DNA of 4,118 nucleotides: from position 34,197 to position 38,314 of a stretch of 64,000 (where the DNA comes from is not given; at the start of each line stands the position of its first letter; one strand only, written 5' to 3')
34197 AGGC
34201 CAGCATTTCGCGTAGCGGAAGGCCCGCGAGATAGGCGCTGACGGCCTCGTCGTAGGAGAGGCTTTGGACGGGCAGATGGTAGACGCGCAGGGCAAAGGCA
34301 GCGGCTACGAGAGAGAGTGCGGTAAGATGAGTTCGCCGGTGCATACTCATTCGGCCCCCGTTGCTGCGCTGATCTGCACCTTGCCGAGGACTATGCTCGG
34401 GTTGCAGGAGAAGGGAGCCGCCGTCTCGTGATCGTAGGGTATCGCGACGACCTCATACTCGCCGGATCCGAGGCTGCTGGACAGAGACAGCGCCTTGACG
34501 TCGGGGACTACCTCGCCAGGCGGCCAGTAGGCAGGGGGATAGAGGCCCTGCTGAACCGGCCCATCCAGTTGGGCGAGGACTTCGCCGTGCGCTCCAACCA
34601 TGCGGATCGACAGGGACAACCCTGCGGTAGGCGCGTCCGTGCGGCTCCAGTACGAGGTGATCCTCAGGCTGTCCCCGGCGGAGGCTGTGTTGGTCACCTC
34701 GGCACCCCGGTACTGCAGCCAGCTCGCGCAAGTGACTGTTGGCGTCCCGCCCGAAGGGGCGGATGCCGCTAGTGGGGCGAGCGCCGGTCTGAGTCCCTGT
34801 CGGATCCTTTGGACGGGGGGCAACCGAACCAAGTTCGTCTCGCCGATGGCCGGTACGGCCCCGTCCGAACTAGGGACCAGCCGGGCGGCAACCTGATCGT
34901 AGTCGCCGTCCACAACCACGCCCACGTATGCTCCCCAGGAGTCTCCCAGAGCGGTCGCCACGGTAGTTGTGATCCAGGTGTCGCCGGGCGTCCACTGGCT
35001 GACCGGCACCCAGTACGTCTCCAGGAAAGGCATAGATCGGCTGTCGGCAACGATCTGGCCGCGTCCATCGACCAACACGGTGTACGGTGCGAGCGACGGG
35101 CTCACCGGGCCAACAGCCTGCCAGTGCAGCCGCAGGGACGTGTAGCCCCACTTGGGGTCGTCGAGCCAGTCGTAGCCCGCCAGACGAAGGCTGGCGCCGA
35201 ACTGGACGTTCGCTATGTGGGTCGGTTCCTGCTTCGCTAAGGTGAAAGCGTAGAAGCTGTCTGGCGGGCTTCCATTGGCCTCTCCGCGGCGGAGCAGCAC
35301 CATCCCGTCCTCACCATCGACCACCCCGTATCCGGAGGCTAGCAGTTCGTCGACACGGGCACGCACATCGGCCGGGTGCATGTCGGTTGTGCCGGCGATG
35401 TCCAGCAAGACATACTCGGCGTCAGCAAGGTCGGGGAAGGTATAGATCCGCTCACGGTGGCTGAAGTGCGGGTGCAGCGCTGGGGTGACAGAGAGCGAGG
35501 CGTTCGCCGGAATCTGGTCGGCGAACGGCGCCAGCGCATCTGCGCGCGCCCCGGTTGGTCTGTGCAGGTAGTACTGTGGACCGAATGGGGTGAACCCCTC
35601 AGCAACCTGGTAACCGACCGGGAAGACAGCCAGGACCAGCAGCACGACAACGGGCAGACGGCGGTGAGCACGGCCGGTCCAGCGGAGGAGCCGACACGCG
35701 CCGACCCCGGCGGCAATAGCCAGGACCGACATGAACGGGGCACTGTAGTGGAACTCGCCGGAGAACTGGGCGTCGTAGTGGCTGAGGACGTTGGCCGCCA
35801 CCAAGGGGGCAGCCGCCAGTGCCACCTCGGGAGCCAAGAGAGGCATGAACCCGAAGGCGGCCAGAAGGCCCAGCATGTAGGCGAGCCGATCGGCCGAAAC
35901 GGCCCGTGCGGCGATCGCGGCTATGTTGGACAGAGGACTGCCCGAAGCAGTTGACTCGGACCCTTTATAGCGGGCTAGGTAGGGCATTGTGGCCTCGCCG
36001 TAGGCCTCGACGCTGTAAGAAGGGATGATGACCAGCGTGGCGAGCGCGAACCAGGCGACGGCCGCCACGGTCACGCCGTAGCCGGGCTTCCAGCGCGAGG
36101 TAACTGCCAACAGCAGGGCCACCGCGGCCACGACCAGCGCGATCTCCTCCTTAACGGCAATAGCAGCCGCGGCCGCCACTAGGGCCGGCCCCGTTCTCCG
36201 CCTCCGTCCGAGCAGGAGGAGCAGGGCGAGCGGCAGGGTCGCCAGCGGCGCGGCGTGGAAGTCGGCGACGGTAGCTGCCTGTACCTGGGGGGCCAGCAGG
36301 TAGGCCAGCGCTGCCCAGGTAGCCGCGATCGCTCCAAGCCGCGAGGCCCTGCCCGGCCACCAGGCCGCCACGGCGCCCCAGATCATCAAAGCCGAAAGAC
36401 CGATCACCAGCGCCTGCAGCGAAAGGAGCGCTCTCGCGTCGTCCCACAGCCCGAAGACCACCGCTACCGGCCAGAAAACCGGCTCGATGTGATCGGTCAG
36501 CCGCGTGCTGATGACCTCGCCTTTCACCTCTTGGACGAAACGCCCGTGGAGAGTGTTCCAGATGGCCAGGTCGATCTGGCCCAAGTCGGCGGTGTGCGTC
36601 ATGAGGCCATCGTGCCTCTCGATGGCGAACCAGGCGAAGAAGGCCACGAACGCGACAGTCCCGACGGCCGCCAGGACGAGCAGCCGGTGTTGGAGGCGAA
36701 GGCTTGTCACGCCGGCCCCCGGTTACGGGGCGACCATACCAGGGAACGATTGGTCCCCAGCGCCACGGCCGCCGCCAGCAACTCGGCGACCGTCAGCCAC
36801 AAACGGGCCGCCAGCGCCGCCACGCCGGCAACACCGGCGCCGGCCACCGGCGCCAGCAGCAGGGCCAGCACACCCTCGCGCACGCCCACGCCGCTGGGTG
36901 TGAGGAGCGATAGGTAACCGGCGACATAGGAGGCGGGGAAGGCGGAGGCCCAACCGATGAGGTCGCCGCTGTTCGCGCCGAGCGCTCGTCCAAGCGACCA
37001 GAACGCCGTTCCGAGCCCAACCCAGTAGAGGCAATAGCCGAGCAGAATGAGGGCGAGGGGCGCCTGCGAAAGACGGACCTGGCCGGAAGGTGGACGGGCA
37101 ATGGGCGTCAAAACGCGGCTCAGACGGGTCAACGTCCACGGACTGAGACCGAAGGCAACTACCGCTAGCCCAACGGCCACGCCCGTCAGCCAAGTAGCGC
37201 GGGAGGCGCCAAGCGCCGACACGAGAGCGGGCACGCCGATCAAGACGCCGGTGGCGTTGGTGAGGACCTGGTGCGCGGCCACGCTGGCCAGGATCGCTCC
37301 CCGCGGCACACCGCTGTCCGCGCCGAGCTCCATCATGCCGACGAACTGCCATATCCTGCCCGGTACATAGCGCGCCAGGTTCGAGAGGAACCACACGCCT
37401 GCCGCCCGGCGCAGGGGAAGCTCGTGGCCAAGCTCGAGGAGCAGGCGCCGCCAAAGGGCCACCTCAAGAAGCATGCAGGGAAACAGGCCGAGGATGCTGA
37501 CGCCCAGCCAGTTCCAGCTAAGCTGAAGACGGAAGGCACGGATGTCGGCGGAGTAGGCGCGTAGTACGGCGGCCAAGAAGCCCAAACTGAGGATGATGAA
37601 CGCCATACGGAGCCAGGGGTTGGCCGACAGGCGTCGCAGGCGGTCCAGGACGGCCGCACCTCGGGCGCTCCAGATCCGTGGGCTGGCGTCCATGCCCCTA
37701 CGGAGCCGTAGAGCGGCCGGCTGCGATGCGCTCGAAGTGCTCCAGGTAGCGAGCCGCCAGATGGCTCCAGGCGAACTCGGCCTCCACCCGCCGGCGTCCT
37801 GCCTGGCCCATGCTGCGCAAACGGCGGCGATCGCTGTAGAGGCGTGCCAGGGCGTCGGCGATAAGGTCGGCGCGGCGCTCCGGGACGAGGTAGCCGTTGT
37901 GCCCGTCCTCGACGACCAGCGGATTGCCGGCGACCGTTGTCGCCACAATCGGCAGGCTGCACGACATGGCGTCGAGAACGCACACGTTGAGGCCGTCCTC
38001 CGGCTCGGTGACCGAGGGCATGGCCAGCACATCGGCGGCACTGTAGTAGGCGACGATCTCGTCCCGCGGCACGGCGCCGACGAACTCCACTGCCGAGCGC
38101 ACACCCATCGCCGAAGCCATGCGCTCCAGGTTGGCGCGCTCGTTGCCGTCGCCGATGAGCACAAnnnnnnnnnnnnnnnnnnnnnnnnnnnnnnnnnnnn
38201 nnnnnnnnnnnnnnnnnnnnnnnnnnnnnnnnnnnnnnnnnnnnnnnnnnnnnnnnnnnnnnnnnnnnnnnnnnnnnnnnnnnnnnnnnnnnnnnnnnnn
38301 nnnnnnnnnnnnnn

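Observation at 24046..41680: A 17.6-kb envelope glycosylation locus organised as two convergent operons: a Gtr/Arn-like lipid-carrier three-component system with extra GT-C and Wzy_C enzymes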

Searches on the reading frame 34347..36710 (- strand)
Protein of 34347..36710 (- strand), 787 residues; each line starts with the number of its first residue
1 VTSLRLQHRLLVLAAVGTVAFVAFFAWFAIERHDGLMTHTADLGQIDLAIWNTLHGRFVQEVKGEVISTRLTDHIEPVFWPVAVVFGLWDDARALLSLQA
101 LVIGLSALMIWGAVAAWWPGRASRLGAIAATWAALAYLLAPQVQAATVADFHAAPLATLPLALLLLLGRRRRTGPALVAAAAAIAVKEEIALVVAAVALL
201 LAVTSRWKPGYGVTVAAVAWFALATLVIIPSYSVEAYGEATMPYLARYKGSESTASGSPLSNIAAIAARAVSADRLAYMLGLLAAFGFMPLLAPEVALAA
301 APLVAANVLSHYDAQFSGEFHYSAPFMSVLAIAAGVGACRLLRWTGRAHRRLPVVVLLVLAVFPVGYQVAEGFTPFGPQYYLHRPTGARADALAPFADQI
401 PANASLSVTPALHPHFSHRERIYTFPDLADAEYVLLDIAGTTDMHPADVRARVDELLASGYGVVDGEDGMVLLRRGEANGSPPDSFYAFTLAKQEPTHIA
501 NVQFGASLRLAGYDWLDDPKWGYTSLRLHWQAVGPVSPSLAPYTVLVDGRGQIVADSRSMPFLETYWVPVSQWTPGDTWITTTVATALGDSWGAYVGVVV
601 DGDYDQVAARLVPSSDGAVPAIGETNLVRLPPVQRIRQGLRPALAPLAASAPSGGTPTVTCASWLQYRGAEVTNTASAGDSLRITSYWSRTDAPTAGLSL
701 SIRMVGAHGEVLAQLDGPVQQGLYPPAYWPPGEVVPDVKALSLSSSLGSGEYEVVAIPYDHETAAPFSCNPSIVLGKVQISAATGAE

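Call 4: search_protein_families(library=pfam, proteins=[window:34347-36710:-], max_evalue=0.01)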
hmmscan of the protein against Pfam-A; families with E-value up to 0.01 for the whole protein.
window:34347-36710:- (787 aa): 1 family
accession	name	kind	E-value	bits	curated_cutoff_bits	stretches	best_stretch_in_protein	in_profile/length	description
PF09852.15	DUF2079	-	1.6e-49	169.7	28.2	1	32-472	1-459/459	Predicted membrane protein (DUF2079)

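Call 5: search_protein_families(library=ncbifam, proteins=[window:34347-36710:-], max_evalue=0.001)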
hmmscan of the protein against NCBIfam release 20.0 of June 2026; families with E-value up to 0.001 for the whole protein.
window:34347-36710:- (787 aa): 0 families

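Call 8: find_encoding_contigs(protein=window:34350-36710:-, flank=10000, max_places=6)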
Protein window:34350-36710:- (787 aa): no gene with exactly this product is on record in the collection.

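Call 34: search_solved_structures(query=A2, max_evalue=10)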
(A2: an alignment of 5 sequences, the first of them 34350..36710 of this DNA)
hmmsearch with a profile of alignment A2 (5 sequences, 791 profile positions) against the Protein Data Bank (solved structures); distinct sequences matched with E-value up to 10: 9.
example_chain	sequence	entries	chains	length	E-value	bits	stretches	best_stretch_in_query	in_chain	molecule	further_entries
7o37_A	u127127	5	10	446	0.65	11.2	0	305-333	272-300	Cytochrome b-c1 complex subunit 1, mitochondrial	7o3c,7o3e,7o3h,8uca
8iao_AA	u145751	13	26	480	0.77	10.9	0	305-333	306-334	Cytochrome b-c1 complex subunit 1, mitochondrial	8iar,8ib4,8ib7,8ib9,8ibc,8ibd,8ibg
1bcc_A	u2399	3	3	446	1.2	10.2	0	304-330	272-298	UBIQUINOL CYTOCHROME C OXIDOREDUCTASE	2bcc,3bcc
5zrm_B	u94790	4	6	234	1.3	10.2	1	470-545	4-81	Phosphoglycerate mutase 1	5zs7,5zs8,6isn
1yfk_A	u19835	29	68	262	1.3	10.2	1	469-545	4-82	Phosphoglycerate mutase 1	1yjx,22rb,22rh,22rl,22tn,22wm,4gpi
5zs8_C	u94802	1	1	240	1.3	10.1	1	470-545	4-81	Phosphoglycerate mutase 1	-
5j7y_AA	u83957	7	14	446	1.7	9.8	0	305-330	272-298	COMPLEX III SUBUNIT 1 / CORE 1 | Ubiquinol-cytochrome c reductase core protein 1 | UQCRC1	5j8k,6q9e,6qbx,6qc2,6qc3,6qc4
5j4z_AA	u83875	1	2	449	1.8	9.7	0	305-330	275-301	COMPLEX III SUBUNIT 1 / CORE 1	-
5zs7_B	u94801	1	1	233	1.9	9.6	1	471-545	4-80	Phosphoglycerate mutase 1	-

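Call 36: find_homologous_proteins(query=window:34350-36710:-, max_evalue=0.00001)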
Query window:34350-36710:- (787 aa): 202 proteins with E <= 0.00001 among 8000 candidates; the best 120 are listed.
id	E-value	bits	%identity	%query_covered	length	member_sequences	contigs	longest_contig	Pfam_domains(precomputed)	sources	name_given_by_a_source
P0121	0.0e+0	1741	100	100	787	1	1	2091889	PF09852.16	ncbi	-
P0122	0.0e+0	1328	76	100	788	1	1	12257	PF09852.16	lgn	-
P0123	0.0e+0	1097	66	96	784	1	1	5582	PF09852.16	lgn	-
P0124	0.0e+0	1075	64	96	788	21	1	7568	PF09852.16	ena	-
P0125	3.5e-289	979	61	97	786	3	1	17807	PF09852.16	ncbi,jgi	ncbi:MAG: DUF2079 domain-containing protein [Anaerolineae bacterium]|jgi:uncharacterized membrane pr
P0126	2.3e-286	970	59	100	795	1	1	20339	PF09852.16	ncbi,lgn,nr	ncbi:MAG: DUF2079 domain-containing protein [Anaerolineae bacterium]|nr:DUF2079 domain-containing pr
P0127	2.5e-239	815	54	97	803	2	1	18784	PF09852.16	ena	-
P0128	1.8e-228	779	51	97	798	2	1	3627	PF09852.16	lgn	-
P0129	2.1e-227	775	51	96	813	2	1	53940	PF09852.16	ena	-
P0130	6.2e-218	744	50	96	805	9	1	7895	PF09852.16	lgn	-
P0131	3.0e-214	732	47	99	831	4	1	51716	PF09852.16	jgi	-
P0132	2.0e-193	663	46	98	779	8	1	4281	PF09852.16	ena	-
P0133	1.8e-152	527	42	95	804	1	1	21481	PF09852.16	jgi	jgi:uncharacterized membrane protein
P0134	1.4e-148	514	42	96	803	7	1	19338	PF09852.16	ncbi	-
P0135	5.4e-146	506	41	95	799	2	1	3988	PF09852.16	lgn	-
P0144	3.2e-133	464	38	94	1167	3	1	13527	PF09852.16,PF03706.19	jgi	-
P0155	5.8e-125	436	36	96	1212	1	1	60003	PF09852.16,PF03706.19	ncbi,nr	ncbi:MAG: DUF2079 domain-containing protein [Anaerolineae bacterium]|nr:DUF2079 domain-containing pr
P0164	7.9e-119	416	38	94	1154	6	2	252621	PF09852.16,PF03706.19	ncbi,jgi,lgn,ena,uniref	ncbi:DUF2079 domain-containing protein [Candidatus Amarolinea aalborgensis]|uniref:DUF2079 domain-co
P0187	5.6e-105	370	34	98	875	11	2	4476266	PF09852.16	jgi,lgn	jgi:uncharacterized membrane protein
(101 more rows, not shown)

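Call 56: predict_structure(alignment_id=A3)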
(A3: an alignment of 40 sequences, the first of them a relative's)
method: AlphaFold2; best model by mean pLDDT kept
length: 787 residues; sequences in the alignment: 40
mean_pLDDT: 91.2   pTM: 0.87
mean pLDDT of the five models: 91.2, 91.1, 90.0, 87.6, 87.3
residues with pLDDT >= 90: 595; 70-90: 159; 50-70: 25; < 50: 8
segments of 3 or more residues with pLDDT < 50: 251-255, 785-787
pLDDT, mean of each block of 10 residues (from residue 1): 80 98 97 87 80 90 86 90 90 93 98 88 87 98 93 95 97 97 96 97 95 98 92 75 67 58 82 94 97 97 93 87 95 97 93 94 96 95 84 91 93 89 92 94 88 95 96 94 94 94 95 94 95 95 95 93 95 96 93 97 93 91 95 91 88 77 93 90 94 93 93 94 92 93 91 95 91 90 56
secondary structure, 60 per line:
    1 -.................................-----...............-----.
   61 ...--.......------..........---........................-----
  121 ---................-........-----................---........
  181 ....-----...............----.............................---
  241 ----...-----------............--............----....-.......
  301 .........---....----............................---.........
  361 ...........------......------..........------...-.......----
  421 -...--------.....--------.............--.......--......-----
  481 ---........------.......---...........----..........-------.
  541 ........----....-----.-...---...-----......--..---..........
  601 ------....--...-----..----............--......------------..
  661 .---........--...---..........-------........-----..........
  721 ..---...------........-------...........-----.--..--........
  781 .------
elements in order (helices of 4 or more, strands of 3 or more residues): H2-34 H40-54 E60-63 E66-69 H79-88 H92-115 H124-139 H141-148 H154-169 H173-184 H190-204 H209-237 H259-270 H273-284 H289-292 H294-309 H313-316 H321-348 H352-371 H378-383 H390-399 E406-408 H410-416 E422-424 E433-437 H446-458 E461-467 E470-475 H484-490 E498-504 E508-518 E523-532 E540-548 E553-556 E578-583 E591-600 E613-615 E627-638 E641-646 E659-661 E665-672 E675-677 E681-690 E698-705 E711-718 H719-722 E735-742 E750-760 E773-781

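Call 84: find_encoding_contigs(protein=P0164, flank=10000, max_places=2)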
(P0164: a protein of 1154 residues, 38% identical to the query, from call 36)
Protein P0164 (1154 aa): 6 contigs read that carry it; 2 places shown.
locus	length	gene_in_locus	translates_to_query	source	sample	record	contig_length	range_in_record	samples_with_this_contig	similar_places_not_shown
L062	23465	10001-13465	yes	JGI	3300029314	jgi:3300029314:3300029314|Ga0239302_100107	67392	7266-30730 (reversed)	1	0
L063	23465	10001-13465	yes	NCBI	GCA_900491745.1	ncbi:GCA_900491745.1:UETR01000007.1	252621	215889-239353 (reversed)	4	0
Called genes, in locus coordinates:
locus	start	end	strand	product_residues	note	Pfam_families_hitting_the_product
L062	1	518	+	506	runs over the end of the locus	-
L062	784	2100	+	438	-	PF13175:AAA_15, PF13304:AAA_21, PF13175:AAA_15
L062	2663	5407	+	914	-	-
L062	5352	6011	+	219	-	PF19302:DUF5915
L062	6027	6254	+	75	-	-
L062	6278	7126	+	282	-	-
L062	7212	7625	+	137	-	PF18765:Polbeta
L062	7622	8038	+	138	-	PF01934:HepT-like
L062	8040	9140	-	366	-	-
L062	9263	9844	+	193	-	-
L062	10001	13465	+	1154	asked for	PF03706:LPG_synthase_TM, PF09852:DUF2079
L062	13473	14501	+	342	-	PF04321:RmlD_sub_bind (weak), PF01073:3Beta_HSD (weak), PF01370:Epimerase, PF16363:GDP_Man_Dehyd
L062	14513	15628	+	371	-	PF00155:Aminotran_1_2 (faint), PF01041:DegT_DnrJ_EryC1, PF01212:Beta_elim_lyase (faint)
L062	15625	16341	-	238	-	PF00175:NAD_binding_1 (weak)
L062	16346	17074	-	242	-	-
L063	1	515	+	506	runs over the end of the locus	-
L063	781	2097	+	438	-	PF13175:AAA_15, PF13304:AAA_21, PF13175:AAA_15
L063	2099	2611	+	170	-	PF13470:PIN_3 (weak)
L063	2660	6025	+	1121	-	PF00133:tRNA-synt_1, PF09334:tRNA-synt_1g (faint), PF00133:tRNA-synt_1, PF08264:Anticodon_1, PF19302:DUF5915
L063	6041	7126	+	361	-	-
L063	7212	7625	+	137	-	PF18765:Polbeta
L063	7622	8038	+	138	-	PF01934:HepT-like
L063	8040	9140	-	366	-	-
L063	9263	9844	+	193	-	-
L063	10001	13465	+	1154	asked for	PF03706:LPG_synthase_TM, PF09852:DUF2079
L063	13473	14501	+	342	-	PF04321:RmlD_sub_bind (weak), PF01073:3Beta_HSD (weak), PF01370:Epimerase, PF16363:GDP_Man_Dehyd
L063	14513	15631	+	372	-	PF00155:Aminotran_1_2 (weak), PF01041:DegT_DnrJ_EryC1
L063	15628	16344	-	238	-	PF00175:NAD_binding_1 (weak)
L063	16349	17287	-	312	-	PF01180:DHO_dh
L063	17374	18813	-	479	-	PF00215:OMPdecase, PF00156:Pribosyltran (faint)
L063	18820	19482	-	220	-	-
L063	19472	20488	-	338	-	PF01170:UPF0020 (faint), PF01555:N6_N4_Mtase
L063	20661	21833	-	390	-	PF00365:PFK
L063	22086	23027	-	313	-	PF02729:OTCace_N, PF00185:OTCace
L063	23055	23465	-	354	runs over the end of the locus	PF01979:Amidohydro_1, PF12890:DHOase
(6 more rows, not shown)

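Call 85: find_encoding_contigs(protein=P0187, flank=10000, max_places=1)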
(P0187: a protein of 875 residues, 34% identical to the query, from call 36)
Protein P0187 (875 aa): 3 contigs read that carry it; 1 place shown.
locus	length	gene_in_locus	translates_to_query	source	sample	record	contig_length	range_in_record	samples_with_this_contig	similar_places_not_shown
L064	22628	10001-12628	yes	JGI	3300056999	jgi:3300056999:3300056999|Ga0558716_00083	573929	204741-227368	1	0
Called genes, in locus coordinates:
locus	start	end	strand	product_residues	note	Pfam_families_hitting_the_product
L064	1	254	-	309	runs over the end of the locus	PF00218:IGPS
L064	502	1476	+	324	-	PF00535:Glycos_transf_2, PF13641:Glyco_tranf_2_3 (faint)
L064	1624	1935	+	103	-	-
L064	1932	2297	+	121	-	PF14261:DUF4351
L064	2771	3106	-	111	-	-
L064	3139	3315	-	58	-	-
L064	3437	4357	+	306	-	PF13613:HTH_Tnp_4 (weak), PF01609:DDE_Tnp_1, PF13359:DDE_Tnp_4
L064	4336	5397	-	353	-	-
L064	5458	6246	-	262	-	PF00583:Acetyltransf_1 (weak)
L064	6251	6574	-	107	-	PF00893:Multi_Drug_Res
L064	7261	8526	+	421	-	PF13439:Glyco_transf_4, PF13579:Glyco_trans_4_4, PF13477:Glyco_trans_4_2, PF00534:Glycos_transf_1, PF13692:Glyco_trans_1_4, PF13524:Glyco_trans_1_2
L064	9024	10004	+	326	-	PF03706:LPG_synthase_TM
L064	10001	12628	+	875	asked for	PF09852:DUF2079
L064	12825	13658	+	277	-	PF01370:Epimerase, PF16363:GDP_Man_Dehyd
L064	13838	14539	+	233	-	PF00155:Aminotran_1_2 (weak), PF01041:DegT_DnrJ_EryC1, PF01212:Beta_elim_lyase (faint)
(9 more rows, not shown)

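Call 86: search_solved_structures(query=L063:13473-14498:+, max_evalue=1e-25)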
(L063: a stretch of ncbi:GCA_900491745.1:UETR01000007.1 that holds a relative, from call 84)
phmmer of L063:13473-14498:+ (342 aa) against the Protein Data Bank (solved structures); distinct sequences matched with E-value up to 1e-25: 25.
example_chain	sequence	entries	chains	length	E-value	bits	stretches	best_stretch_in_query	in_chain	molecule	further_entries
4zrm_A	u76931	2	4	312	1.3e-39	139.5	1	23-335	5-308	UDP-glucose 4-epimerase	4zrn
7ys8_A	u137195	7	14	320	2.8e-36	128.5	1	23-340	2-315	UDP-glucose 4-epimerase | UDP-glucose 4-epimerase along with EC 5.1.3.2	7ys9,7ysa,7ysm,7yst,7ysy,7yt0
9rl0_E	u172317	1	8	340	2.8e-33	118.6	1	23-334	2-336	CDP-tyvelose 2-epimerase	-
1orr_A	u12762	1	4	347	1e-31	113.5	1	22-336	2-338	CDP-tyvelose-2-epimerase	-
6pmh_A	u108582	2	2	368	2e-31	112.5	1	13-334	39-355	UDP-glucose 4-epimerase related protein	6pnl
3icp_A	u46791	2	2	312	5.2e-31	111.2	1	23-331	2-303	NAD-dependent epimerase/dehydratase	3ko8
2pzj_A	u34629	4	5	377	5.4e-30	107.8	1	18-334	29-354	Putative nucleotide sugar epimerase/ dehydratase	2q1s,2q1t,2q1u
8shh_A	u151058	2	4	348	1.1e-29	106.8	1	22-342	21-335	dTDP-glucose 4,6-dehydratase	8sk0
5u4q_A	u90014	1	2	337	2.2e-29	105.8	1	23-337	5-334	dTDP-glucose 4,6-dehydratase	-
2p5u_A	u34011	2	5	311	4.3e-29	104.9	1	23-334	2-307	UDP-glucose 4-epimerase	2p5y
3aw9_A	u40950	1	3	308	4.7e-29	104.8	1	23-331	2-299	NAD-dependent epimerase/dehydratase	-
4lk3_A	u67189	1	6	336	5.4e-29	104.5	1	23-336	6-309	UDP-glucuronic acid decarboxylase 1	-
4m55_A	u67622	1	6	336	5.6e-29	104.5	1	23-336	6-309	UDP-glucuronic acid decarboxylase 1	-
2b69_A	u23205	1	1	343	6e-29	104.4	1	22-336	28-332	UDP-glucuronate decarboxylase 1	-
4gll_A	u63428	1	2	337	6.7e-29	104.2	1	22-336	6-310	UDP-glucuronic acid decarboxylase 1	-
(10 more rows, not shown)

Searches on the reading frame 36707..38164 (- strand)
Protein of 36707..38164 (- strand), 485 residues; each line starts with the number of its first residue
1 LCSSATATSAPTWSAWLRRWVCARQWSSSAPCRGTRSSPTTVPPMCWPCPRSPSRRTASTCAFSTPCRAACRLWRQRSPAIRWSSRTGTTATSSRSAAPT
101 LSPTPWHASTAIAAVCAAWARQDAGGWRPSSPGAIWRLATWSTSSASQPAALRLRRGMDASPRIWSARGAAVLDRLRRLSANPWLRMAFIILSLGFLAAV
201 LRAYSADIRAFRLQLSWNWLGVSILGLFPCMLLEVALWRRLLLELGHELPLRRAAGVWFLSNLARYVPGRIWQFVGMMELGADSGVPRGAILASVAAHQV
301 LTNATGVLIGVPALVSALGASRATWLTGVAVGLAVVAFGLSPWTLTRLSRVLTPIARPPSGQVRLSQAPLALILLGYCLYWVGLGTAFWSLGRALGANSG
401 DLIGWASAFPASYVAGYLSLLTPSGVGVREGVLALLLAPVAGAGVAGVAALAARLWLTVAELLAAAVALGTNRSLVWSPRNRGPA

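Call 4: search_protein_families(library=pfam, proteins=[window:36707-38164:-], max_evalue=0.01)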
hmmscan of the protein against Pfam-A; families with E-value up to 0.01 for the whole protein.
window:36707-38164:- (485 aa): 1 family
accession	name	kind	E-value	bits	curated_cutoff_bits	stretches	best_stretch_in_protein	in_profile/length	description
PF03706.18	LPG_synthase_TM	-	2.3e-14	54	33.4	1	192-456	7-293/302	Lysylphosphatidylglycerol synthase TM region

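Call 5: search_protein_families(library=ncbifam, proteins=[window:36707-38164:-], max_evalue=0.001)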
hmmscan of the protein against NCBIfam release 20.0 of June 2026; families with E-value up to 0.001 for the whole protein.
window:36707-38164:- (485 aa): 0 families
